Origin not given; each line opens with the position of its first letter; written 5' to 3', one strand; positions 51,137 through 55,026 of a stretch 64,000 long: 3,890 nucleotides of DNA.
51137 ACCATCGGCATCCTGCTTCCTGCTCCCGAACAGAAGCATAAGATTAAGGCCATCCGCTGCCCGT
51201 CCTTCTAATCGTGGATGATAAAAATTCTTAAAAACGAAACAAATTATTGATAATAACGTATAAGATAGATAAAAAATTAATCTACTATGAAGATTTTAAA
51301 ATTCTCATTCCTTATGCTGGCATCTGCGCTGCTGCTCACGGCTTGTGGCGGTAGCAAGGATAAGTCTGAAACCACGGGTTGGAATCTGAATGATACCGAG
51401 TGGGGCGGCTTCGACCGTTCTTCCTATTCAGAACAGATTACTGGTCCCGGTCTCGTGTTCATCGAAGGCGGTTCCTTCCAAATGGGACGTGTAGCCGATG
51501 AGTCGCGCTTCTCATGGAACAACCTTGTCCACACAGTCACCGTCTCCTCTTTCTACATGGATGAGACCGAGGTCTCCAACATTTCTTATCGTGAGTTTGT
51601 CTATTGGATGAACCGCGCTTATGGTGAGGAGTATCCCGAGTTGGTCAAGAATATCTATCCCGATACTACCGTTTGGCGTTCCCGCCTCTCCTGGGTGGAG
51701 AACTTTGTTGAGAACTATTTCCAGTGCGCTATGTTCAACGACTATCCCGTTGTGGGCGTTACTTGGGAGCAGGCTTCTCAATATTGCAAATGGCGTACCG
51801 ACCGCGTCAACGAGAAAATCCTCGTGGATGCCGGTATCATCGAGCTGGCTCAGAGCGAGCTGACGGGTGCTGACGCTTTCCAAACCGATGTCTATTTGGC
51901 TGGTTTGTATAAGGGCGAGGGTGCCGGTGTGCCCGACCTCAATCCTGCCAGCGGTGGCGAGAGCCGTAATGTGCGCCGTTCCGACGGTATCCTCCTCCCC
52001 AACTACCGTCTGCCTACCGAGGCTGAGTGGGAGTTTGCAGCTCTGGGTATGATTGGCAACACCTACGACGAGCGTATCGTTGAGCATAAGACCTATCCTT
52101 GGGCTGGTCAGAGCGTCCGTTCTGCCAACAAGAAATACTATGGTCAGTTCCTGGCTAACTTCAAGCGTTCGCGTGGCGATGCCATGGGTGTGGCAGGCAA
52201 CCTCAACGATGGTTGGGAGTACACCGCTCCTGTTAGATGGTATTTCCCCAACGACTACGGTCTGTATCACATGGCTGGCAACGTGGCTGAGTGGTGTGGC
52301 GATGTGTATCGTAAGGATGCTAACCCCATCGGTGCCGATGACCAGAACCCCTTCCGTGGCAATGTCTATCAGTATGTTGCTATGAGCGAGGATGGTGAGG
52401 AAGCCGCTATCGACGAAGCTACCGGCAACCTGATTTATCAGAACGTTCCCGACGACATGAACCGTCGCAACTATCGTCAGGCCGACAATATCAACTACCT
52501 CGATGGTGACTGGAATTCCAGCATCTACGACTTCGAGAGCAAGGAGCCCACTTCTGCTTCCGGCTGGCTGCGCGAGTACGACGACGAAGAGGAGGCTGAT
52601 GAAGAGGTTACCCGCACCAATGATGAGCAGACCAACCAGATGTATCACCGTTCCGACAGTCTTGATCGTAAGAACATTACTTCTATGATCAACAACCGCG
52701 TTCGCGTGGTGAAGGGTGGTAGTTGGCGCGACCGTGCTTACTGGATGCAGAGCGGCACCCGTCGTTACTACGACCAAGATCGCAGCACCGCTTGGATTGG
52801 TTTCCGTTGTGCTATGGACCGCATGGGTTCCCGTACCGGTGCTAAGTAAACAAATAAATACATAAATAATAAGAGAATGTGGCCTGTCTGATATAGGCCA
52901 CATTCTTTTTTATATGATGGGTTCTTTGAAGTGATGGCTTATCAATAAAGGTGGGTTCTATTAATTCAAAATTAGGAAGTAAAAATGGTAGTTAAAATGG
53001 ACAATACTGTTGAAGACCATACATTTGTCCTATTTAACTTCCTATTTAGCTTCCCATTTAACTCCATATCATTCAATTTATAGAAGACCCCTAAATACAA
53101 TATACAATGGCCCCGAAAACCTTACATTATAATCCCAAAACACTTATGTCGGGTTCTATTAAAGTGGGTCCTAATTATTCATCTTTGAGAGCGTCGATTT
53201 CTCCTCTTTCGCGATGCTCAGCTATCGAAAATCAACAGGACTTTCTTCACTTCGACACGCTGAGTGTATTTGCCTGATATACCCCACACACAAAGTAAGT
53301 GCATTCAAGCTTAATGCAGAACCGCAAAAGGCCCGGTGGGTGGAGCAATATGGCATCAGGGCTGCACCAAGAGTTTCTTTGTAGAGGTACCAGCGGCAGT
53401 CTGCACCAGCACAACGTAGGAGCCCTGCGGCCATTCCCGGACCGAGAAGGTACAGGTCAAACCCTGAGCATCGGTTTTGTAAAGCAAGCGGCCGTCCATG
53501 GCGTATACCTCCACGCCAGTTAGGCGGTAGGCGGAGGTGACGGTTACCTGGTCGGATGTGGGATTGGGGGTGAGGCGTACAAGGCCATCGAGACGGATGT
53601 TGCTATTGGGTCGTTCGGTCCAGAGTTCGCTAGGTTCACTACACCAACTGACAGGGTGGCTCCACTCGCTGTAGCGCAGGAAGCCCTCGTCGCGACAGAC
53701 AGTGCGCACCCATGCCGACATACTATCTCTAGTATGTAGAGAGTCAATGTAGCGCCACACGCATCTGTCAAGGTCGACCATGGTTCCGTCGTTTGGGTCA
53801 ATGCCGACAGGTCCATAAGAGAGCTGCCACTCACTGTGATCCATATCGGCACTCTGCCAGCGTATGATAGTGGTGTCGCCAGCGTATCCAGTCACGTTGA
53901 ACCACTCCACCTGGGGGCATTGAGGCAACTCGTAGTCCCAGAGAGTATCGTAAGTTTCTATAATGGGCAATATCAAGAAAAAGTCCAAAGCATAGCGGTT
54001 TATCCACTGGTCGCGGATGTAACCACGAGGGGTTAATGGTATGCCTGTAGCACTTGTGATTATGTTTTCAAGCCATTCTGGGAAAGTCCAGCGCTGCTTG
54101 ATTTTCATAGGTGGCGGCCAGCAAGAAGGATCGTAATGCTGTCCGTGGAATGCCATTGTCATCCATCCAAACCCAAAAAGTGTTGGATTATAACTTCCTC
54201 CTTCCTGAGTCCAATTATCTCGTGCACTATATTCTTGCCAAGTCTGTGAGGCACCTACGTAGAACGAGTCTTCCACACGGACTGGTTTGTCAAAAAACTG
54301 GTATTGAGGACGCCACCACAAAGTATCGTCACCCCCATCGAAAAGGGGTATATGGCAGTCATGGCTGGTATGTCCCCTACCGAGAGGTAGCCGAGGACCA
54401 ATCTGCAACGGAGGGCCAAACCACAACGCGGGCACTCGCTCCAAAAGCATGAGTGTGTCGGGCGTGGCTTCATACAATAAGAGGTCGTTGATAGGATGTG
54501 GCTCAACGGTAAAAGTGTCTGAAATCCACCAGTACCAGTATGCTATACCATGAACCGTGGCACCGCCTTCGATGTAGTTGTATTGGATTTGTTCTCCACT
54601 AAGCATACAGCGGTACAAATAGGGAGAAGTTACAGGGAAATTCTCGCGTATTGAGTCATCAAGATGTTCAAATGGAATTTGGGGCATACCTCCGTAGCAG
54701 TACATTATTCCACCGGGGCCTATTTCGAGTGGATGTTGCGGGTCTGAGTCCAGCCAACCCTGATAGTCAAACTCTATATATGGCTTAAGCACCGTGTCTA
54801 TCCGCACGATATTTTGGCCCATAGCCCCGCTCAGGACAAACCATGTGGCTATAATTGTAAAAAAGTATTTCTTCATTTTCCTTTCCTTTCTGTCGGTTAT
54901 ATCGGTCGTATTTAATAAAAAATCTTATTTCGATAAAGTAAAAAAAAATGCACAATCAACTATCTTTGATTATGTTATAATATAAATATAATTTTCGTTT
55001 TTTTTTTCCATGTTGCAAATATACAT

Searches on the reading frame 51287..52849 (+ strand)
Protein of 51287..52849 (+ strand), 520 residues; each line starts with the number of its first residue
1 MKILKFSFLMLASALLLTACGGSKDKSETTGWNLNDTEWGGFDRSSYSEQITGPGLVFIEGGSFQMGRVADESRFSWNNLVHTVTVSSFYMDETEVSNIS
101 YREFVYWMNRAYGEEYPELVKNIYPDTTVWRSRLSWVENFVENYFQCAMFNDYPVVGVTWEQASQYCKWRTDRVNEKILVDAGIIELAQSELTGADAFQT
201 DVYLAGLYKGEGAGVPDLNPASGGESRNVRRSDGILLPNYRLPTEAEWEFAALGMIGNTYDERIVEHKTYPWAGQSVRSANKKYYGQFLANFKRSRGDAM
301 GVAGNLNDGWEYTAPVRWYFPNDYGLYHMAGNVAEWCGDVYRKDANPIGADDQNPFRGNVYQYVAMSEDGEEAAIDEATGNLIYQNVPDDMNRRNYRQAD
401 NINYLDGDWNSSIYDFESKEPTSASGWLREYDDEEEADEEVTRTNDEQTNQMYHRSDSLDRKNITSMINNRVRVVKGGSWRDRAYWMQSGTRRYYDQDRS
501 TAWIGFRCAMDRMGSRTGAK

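Call 6: search_protein_families(library=ncbifam, proteins=[window:51287-52849:+], max_evalue=0.00001)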
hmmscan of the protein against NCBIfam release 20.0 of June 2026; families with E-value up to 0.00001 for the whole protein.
window:51287-52849:+ (520 aa): 6 families
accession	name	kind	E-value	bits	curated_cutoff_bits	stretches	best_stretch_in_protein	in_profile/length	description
TIGR03524.1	GldJ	equivalog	3e-122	409.1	458.2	1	3-518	6-552/559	gliding motility lipoprotein GldJ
TIGR03530.1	GldJ_short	equivalog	2.6e-92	309.8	382.9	3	25-184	33-191/396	gliding motility lipoprotein GldJ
TIGR03525.2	GldK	equivalog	2e-73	248.1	350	4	237-350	253-347/408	T9SS ring complex lipoprotein PorK/GldK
NF041186.1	SenA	equivalog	6.1e-14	52.2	420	1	55-174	169-292/382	selenoneine synthase SenA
NF051459.1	pyoverdine_PvdO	equivalog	5.9e-10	38.7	500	1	307-381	185-259/280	dihydropyoverdine dehydrogenase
TIGR03440.2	egtB_TIGR03440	equivalog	5.5e-07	29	360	0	55-173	172-294/413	ergothioneine biosynthesis protein EgtB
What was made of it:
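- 50201..52849 (+): Divergently transcribed PorP/SprF-family gene (50201-51208) and GldJ/PorK-like lipoprotein gene (51287-52849). call 6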

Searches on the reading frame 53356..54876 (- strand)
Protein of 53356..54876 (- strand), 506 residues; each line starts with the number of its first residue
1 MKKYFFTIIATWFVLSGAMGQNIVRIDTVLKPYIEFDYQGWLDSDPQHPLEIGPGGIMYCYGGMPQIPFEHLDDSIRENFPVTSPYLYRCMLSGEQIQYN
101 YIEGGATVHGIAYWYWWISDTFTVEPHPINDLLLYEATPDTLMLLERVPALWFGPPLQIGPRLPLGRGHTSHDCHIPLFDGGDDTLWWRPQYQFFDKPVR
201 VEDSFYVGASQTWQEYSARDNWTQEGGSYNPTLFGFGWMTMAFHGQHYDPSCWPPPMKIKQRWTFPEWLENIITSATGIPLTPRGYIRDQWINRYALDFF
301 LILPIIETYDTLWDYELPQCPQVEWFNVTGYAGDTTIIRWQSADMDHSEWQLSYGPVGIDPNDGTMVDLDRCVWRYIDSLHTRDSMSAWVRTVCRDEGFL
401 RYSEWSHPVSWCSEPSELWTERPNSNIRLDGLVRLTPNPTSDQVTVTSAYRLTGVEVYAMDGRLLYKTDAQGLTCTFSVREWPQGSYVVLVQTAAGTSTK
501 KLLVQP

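Call 6: search_protein_families(library=ncbifam, proteins=[window:53356-54876:-], max_evalue=0.00001)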
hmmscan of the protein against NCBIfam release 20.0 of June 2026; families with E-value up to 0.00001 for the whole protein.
window:53356-54876:- (506 aa): 1 family
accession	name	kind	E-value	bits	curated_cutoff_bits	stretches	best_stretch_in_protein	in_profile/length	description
TIGR04183.1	Por_Secre_tail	domain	2.3e-09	37.1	23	1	436-505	2-72/72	T9SS type A sorting domain-containing protein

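Call 42: search_protein_families(library=pfam, proteins=[window:53356-54876:-], max_evalue=0.001)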
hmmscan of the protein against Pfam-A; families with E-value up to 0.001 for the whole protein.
window:53356-54876:- (506 aa): 1 family
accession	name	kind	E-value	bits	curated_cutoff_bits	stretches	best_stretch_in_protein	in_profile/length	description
PF18962.6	Por_Secre_tail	-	9.4e-08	32.7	27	1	437-504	3-75/75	Secretion system C-terminal sorting domain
